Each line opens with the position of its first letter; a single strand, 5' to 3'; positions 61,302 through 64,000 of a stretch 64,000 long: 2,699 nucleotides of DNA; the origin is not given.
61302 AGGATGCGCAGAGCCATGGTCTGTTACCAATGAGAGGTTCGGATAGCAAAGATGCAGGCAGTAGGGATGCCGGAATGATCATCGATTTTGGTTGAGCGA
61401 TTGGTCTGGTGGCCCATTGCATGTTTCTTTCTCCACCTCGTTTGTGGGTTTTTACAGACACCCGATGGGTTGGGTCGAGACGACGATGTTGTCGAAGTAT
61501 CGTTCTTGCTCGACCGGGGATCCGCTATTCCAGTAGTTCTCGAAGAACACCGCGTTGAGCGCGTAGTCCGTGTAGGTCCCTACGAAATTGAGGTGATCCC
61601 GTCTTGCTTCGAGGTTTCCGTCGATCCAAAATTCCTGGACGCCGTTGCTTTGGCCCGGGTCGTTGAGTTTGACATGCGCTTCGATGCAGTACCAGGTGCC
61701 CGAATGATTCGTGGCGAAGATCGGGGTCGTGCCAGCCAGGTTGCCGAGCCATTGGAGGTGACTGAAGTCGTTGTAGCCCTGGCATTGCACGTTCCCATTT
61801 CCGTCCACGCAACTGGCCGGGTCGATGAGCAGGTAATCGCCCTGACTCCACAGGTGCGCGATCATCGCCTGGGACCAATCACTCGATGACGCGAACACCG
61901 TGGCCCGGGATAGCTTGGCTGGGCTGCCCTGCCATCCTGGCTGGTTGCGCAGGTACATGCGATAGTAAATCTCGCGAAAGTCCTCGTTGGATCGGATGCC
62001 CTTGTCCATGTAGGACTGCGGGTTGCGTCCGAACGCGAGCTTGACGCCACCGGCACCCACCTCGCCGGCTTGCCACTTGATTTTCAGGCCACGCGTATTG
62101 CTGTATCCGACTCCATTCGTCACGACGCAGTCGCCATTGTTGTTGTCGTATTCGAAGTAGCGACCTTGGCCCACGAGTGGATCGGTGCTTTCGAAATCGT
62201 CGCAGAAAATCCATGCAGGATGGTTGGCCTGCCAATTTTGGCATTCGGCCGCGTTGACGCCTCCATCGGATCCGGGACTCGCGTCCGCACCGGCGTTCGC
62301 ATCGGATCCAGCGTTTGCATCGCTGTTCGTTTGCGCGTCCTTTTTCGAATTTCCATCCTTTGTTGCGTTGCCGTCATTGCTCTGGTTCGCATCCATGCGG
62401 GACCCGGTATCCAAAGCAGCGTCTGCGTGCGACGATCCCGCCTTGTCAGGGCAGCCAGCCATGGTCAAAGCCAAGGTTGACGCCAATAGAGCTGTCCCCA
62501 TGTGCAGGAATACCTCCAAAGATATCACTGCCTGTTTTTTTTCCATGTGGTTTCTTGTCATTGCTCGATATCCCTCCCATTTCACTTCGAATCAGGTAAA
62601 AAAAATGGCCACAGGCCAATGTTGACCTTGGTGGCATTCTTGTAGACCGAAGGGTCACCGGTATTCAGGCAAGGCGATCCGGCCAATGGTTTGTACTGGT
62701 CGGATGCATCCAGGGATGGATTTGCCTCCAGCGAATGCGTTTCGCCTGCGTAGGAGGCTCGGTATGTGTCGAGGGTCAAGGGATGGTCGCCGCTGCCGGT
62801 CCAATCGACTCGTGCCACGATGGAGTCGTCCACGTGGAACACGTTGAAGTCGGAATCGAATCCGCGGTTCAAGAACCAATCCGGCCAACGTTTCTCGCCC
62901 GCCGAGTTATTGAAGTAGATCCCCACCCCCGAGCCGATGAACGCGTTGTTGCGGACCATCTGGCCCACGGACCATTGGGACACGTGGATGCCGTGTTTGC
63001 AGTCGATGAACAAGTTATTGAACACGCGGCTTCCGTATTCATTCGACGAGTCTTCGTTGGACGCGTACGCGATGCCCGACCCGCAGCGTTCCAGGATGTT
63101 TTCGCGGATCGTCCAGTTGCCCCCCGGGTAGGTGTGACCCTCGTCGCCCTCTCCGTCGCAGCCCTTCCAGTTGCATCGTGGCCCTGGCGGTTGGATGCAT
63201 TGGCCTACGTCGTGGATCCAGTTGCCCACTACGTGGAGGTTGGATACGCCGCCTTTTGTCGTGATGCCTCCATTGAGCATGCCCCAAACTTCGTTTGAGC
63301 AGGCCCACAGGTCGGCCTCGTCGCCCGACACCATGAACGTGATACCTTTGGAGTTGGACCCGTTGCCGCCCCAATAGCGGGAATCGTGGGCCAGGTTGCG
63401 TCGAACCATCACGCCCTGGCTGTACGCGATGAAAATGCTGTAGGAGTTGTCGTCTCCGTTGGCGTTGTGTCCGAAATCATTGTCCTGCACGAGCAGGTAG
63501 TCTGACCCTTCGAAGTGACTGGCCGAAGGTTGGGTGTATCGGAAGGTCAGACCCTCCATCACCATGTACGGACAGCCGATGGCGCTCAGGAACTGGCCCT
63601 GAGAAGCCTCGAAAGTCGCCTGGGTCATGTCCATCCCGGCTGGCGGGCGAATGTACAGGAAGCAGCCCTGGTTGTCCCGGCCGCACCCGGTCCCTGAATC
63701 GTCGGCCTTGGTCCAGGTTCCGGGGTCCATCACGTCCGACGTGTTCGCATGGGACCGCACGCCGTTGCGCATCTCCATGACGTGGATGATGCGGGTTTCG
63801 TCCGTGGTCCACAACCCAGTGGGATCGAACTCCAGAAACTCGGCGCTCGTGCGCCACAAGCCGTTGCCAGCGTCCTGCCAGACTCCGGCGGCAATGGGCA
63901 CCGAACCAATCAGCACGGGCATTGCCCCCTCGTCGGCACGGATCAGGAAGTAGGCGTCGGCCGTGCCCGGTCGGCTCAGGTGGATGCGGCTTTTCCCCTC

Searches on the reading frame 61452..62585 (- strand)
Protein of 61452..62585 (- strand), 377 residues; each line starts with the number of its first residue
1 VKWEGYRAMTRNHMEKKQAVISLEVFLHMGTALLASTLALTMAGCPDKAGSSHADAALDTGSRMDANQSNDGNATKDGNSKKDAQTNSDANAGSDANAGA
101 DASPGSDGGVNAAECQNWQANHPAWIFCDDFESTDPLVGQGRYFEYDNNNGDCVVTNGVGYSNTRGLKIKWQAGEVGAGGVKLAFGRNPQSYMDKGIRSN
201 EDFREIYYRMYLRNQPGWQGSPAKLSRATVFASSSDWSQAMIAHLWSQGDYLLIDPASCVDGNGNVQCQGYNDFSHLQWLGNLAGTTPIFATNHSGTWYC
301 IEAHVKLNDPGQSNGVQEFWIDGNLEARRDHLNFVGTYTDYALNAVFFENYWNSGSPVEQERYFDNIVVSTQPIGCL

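Call 9: search_protein_families(library=pfam, proteins=[window:61452-62585:-], max_evalue=0.01)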
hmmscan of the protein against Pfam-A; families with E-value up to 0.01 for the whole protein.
window:61452-62585:- (377 aa): 1 family
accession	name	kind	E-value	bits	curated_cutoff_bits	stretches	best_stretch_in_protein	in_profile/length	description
PF21294.4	Polysacc_lyase_14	-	3.5e-05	24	27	1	294-352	138-195/215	Polysaccharide lyase 14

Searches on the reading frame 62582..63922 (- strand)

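Call 9: search_protein_families(library=pfam, proteins=[window:62582-63922:-], max_evalue=0.01)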
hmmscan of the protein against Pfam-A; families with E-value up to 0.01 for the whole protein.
window:62582-63922:- (446 aa): 2 families
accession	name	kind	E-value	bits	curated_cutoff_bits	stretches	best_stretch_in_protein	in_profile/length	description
PF13229.12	Beta_helix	-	1.1e-11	45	25.9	2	83-236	20-158/158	Right handed beta helix region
PF05048.19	NosD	-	1.4e-07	31.6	23.6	1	269-341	48-182/212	Periplasmic copper-binding protein (NosD)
